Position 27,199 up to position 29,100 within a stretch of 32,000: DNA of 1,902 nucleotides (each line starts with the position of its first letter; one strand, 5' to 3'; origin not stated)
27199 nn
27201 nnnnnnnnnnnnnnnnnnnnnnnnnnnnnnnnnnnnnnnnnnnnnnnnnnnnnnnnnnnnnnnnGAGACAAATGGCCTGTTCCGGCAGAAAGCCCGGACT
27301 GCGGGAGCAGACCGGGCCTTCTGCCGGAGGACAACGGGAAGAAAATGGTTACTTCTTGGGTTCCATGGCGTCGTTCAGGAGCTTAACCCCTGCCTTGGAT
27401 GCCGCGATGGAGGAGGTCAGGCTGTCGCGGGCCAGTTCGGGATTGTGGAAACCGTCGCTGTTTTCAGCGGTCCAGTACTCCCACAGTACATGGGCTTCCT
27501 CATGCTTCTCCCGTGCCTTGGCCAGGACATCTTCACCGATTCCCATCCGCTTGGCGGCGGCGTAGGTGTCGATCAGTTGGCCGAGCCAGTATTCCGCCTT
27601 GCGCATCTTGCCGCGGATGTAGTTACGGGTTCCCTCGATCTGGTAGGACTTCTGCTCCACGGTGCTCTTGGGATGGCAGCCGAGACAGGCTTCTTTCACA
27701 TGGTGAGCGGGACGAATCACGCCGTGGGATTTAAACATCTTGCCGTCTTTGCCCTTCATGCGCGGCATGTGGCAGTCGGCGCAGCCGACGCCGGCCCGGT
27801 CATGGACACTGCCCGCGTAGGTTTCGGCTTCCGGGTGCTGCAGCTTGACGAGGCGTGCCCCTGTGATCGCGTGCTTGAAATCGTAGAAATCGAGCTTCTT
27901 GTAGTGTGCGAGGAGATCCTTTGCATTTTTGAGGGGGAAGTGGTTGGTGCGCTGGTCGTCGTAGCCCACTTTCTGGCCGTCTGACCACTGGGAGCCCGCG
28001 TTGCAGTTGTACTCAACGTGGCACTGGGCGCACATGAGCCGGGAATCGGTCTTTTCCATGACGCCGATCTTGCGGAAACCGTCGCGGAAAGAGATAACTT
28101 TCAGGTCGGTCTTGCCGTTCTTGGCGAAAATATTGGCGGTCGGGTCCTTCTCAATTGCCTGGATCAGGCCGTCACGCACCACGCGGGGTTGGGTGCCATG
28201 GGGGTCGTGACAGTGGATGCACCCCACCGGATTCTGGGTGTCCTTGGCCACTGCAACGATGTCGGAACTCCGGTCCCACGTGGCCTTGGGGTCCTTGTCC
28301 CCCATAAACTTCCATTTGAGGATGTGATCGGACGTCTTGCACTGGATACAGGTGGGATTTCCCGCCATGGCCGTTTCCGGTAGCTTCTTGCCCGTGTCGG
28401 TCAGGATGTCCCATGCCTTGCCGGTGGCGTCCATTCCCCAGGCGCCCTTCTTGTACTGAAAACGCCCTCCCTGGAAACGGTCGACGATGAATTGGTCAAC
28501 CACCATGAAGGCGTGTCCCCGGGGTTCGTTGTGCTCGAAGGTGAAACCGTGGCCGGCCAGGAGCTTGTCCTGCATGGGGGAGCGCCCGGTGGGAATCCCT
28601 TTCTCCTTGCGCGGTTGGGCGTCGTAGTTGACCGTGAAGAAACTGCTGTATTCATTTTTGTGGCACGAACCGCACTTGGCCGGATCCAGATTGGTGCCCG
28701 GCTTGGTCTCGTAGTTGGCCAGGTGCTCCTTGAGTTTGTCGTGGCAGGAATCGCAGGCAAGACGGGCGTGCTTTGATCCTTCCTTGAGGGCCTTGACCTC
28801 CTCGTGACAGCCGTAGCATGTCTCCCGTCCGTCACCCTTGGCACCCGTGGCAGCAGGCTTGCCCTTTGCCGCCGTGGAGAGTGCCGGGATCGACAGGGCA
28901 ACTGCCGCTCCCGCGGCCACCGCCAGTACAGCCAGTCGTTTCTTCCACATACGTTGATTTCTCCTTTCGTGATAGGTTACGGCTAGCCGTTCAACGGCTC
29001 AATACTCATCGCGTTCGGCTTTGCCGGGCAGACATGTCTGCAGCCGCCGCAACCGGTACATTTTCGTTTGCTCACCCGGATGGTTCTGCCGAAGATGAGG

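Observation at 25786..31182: Compact sigma-54-linked redox module: PAS activator, NapF-like polyferredoxin, TvNiR-type octahaem cytochrome and haem-c sensor kinase, with the expected partners missing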

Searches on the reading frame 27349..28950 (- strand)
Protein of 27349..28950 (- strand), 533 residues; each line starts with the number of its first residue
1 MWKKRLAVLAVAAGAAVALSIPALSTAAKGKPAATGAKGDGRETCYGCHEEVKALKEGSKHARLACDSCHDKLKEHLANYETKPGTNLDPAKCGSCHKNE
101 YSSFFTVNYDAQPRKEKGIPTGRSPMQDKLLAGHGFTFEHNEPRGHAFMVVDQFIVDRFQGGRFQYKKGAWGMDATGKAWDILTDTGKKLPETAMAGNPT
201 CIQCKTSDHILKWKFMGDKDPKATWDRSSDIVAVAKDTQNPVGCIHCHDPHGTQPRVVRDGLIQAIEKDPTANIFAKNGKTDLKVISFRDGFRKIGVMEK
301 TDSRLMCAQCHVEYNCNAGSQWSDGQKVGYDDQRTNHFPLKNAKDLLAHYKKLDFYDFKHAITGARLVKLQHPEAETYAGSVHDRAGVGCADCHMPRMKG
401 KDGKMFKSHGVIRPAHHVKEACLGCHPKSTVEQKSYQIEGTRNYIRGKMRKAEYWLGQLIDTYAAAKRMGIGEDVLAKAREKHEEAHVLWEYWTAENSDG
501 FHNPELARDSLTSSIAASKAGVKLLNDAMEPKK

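Call 3: search_protein_families(library=pfam, proteins=[window:27349-28950:-], max_evalue=0.01)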
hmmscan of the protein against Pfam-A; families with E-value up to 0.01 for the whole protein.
window:27349-28950:- (533 aa): 6 families
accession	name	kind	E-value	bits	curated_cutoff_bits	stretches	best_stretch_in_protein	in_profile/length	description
PF02335.20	Cytochrom_C552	-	1.3e-62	212.7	24.1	1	90-524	2-380/438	Cytochrome c552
PF14537.11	Cytochrom_c3_2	-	2.5e-08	34.7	25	1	44-99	8-66/79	Cytochrome c3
PF09699.15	Paired_CXXCH_1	-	9.7e-08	32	20.6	0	34-53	23-40/41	Doubled CXXCH motif (Paired_CXXCH_1)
PF14522.11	Cytochrome_C7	-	8.6e-07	29.1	24.8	0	42-98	13-67/67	Cytochrome c7 and related cytochrome c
PF02085.21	Cytochrom_CIII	-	0.005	17.6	22.9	0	385-435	44-91/101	Class III cytochrome C family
PF22113.1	Mtrc-MtrF_II-IV_dom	-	0.0092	16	30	0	43-76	7-41/176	Outer membrane cytochrome MtrC/MtrF-like, domains II/IV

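Call 4: search_protein_families(library=ncbifam, proteins=[window:27349-28950:-], max_evalue=0.01)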
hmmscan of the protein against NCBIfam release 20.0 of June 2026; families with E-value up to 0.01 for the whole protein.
window:27349-28950:- (533 aa): 6 families
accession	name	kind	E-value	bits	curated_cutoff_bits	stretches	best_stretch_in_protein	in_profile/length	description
NF008339.0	PRK11125.1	equivalog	3.6e-37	128.1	595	1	200-524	128-423/487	ammonia-forming cytochrome c nitrite reductase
TIGR03152.1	cyto_c552_HCOOH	exception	4.3e-29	101.6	692.5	1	234-516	113-372/441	ammonia-forming nitrite reductase cytochrome c552 subunit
TIGR03508.1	decahem_SO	subfamily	3.8e-07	29.9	192.2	1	41-104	69-131/258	DmsE family decaheme c-type cytochrome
NF047727.1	4hemeCytCCctA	equivalog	0.00027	21.1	180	1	1-100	1-93/109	tetraheme c-type cytochrome CctA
NF040968.1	FeS_ExtO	equivalog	0.0032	16.3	200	1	41-105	20-76/416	selenite/tellurite reduction operon b-type cytochrome iron-sulfur cluster-binding subunit ExtO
NF040967.1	cytc_ExtN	equivalog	0.0035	16.2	200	1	41-105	20-76/415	selenite/tellurite reduction operon c-type cytochrome ExtN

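Call 5: search_solved_structures(query=window:27349-28950:-, max_evalue=0.001, show_alignments=2)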
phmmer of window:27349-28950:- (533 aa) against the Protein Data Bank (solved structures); distinct sequences matched with E-value up to 0.001: 22.
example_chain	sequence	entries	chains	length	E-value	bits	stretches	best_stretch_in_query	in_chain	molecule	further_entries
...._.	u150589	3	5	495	4.4e-238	794.4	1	41-529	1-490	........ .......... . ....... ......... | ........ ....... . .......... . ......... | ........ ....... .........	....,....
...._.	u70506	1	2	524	1.3e-163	548.6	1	44-530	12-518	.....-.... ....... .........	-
2zo5_A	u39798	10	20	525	1.4e-163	548.4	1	44-530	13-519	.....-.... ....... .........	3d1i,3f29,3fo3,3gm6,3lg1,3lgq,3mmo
2ot4_A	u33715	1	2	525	1.5e-163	548.4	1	44-530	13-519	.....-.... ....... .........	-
3owm_A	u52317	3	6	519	1.7e-163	548.2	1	44-530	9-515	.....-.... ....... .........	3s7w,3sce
3uu9_A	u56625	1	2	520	1.7e-163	548.2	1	44-530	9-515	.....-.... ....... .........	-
3rkh_A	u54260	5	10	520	1.7e-163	548.2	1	44-530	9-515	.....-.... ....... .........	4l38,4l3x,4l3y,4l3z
4q4u_A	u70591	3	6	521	1.7e-163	548.2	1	44-530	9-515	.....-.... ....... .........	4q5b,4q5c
3sxq_A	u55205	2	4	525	3.3e-152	511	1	44-529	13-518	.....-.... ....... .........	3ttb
1oah_A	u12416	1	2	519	7.9e-31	110.4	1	199-528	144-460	CYTOCHROME C NITRITE REDUCTASE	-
2j7a_A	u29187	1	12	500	5.8e-28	100.9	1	200-528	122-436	CYTOCHROME C NITRITE REDUCTASE NRFA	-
2vr0_A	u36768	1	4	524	7.5e-28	100.5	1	200-528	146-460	CYTOCHROME C NITRITE REDUCTASE, CATALYTIC SUBUNIT NFRA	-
6v0a_A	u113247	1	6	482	1.2e-26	96.5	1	301-520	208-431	Nitrite reductase (cytochrome; ammonia-forming)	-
8bcx_A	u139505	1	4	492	1.2e-24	90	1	303-528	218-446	Nitrite reductase (cytochrome; ammonia-forming)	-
3ubr_A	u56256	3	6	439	4.4e-23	84.8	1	298-524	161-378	Cytochrome c-552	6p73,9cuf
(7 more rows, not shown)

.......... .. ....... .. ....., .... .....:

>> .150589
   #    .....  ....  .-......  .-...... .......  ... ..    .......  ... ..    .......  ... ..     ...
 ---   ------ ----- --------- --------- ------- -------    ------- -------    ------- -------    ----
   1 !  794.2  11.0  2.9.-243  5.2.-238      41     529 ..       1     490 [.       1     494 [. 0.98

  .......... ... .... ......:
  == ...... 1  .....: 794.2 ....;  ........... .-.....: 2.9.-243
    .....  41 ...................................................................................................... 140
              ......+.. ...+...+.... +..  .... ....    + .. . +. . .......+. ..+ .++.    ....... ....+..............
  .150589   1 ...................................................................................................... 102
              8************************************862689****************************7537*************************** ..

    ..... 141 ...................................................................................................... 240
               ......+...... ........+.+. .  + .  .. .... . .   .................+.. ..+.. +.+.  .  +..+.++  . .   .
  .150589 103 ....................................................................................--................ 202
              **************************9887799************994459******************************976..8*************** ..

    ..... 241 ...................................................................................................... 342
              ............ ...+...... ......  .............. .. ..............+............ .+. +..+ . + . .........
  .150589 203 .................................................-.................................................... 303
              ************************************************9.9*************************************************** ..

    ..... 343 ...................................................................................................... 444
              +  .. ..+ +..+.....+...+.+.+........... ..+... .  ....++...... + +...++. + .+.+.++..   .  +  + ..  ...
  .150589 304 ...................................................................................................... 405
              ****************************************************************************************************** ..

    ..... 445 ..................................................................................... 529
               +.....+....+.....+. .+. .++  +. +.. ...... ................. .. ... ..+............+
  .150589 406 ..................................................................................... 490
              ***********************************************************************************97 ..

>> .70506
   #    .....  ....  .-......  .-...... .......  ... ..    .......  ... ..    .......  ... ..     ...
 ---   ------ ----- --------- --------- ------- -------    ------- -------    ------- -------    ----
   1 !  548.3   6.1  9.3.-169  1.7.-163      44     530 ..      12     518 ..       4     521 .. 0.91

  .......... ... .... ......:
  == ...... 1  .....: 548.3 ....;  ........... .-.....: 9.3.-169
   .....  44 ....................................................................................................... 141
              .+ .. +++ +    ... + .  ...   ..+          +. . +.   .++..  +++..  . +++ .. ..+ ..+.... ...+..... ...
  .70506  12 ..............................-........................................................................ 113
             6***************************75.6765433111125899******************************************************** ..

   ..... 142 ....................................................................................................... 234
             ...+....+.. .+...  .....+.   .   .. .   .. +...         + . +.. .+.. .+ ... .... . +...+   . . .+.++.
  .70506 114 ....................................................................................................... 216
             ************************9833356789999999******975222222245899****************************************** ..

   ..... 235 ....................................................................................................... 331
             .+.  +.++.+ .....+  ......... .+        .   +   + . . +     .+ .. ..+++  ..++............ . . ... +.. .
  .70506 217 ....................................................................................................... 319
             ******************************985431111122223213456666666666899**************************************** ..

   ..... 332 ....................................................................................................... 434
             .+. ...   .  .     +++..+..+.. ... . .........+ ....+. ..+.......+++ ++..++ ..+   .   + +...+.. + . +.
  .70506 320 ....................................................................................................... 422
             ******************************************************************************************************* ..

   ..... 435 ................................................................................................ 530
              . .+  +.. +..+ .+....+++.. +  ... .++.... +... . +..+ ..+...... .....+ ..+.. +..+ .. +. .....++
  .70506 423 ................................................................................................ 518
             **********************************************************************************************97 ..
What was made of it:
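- Closest known: TvNiR, octahaem nitrite reductase of Thioalkalivibrio nitratireducens. Same: The catalytic Arg, the Tyr-x-Cys pair and the His align, and the domain order is the same (call 5).
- Closest known: TvNiR, octahaem nitrite reductase of Thioalkalivibrio nitratireducens. Different: Sequence identity is lower than to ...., judged from bit scores of 548 against 794 (call 5).
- Checked: E 1e-163 to the Thioalkalivibrio enzyme TvNiR (call 5). The catalytic Arg, the Tyr-x-Cys pair and the His align with TvNiR (call 5).
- The nitrite reductase active-site residues are fully conserved (call 5).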

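Call 12: find_related_loci(query=window:27349-28950:-, collection=genome_contigs, flank=10000)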
Query window:27349-28950:- (533 aa) in genome_contigs; peptide patterns used: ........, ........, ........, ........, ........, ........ (x = any residue, [..] = any of these).
596 stretches matched a pattern; 558 encode a relative of the query (tblastn E <= 1e-3); the best 80 are kept; 80 distinct loci.
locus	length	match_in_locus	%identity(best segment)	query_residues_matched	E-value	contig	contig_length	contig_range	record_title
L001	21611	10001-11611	76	1-533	0e+0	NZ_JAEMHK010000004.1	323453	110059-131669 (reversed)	Geomonas propionica strain Red259 NODE_4_length_323453_cov_201.452291, whole genome shotgun sequence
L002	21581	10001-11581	76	1-529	0e+0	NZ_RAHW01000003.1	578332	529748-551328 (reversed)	Geomonas oryzae strain S43 contig3, whole genome shotgun sequence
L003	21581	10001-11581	76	1-529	0e+0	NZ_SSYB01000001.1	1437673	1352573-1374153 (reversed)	Geomonas edaphica strain Red53 contig1, whole genome shotgun sequence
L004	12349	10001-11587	75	1-529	0e+0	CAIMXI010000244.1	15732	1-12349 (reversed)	MAG: uncultured Geobacteraceae bacterium isolate LJ_bin-4045 genome assembly, contig: bin-4045:244/511, whole genome sho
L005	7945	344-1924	76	6-533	0e+0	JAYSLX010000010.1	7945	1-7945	MAG: Geobacteraceae bacterium isolate GFS_10510 GFS_10510_9, whole genome shotgun sequence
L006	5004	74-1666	77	1-529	0e+0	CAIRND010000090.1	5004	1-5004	MAG: uncultured Geobacteraceae bacterium isolate Ja_bin-5855 genome assembly, contig: bin-5855:090/705, whole genome sho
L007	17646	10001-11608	76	1-532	0e+0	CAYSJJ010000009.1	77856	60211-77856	MAG TPA_asm: uncultured Geobacter sp. isolate binchicken_co158_41 genome assembly, contig: NODE_279_length_77856_cov_5.2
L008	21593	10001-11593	77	1-529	0e+0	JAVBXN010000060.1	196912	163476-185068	MAG: Pelobacter sp. isolate GS8 31, whole genome shotgun sequence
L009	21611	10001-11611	75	1-533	0e+0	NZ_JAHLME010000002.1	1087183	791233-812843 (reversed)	Geomonas azotofigens strain Red51 Scaffold2, whole genome shotgun sequence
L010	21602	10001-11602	76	1-533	0e+0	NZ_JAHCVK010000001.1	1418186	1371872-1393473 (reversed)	Geomobilimonas luticola strain JCM 17780 NODE_1_length_1418186_cov_221.788490, whole genome shotgun sequence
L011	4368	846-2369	78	24-529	0e+0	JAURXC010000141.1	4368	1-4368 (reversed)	MAG: Deltaproteobacteria bacterium isolate E10_concoct.bin.77_sub E10_k141_341422, whole genome shotgun sequence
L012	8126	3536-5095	77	16-532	0e+0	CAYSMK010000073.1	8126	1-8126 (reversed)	MAG TPA_asm: uncultured Geobacter sp. isolate binchicken_co269_58 genome assembly, contig: NODE_9168_length_8126_cov_222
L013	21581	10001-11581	75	1-529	0e+0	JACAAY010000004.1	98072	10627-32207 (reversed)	MAG: Desulfuromonadales bacterium isolate Cfx2-04 MAG4_4, whole genome shotgun sequence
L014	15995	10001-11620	75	1-533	0e+0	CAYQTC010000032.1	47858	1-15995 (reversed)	MAG TPA_asm: uncultured Geobacter sp. isolate SRP302447_co3_813 genome assembly, contig: NODE_1984_length_47858_cov_36.7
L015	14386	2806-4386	73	1-529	0e+0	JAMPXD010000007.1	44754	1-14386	MAG: Geobacteraceae bacterium isolate R2F_R2FSRR_metabat.21 R2F_C408, whole genome shotgun sequence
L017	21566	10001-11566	76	19-533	0e+0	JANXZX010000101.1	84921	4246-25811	MAG: Geobacteraceae bacterium isolate GL140_5_metabat_114 GL140_5_k141_1175804, whole genome shotgun sequence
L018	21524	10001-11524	78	24-529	0e+0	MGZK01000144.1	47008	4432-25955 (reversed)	MAG: Geobacteraceae bacterium GWC2_55_20 gwc2_scaffold_539, whole genome shotgun sequence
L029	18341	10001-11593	74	1-529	0e+0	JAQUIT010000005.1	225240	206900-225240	MAG: Desulfuromonadaceae bacterium isolate STCSWMC_67 NODE_52_length_225240_cov_59.934446_ST_CSWMC, whole genome shotgun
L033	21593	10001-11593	74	3-532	0e+0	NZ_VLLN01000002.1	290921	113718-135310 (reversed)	Geobacter argillaceus strain ATCC BAA-1139 Ga0052872_scaffold00002.2, whole genome shotgun sequence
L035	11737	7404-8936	76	20-529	0e+0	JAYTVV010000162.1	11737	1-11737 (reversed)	MAG: Geobacteraceae bacterium isolate GFS_5743 GFS_5743_161, whole genome shotgun sequence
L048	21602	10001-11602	73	1-532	0e+0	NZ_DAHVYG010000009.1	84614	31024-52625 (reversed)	MAG: Geobacter sp. isolate clean785 k141_1511803, whole genome shotgun sequence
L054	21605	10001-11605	72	1-533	0e+0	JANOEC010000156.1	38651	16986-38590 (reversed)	MAG: Geobacteraceae bacterium isolate SOY_65_metabat_437 SOY_65_k141_1018675, whole genome shotgun sequence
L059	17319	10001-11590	74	1-529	0e+0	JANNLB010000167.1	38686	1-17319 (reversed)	MAG: Geobacter sp. isolate SOY_38_metabat_25 SOY_38_k141_3416110, whole genome shotgun sequence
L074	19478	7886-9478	74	1-529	0e+0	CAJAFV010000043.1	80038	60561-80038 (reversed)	MAG: uncultured Geobacteraceae bacterium isolate A-4_bin-085 genome assembly, contig: bin-085:43/99, whole genome shotgu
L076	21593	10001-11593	72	1-529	0e+0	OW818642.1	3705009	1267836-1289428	metagenome genome assembly, chromosome: 1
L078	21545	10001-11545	75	20-529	0e+0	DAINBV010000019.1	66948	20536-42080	MAG TPA_asm: Geobacteraceae bacterium isolate CTOTU26084 NODE_95_length_66948_cov_6.888344, whole genome shotgun sequenc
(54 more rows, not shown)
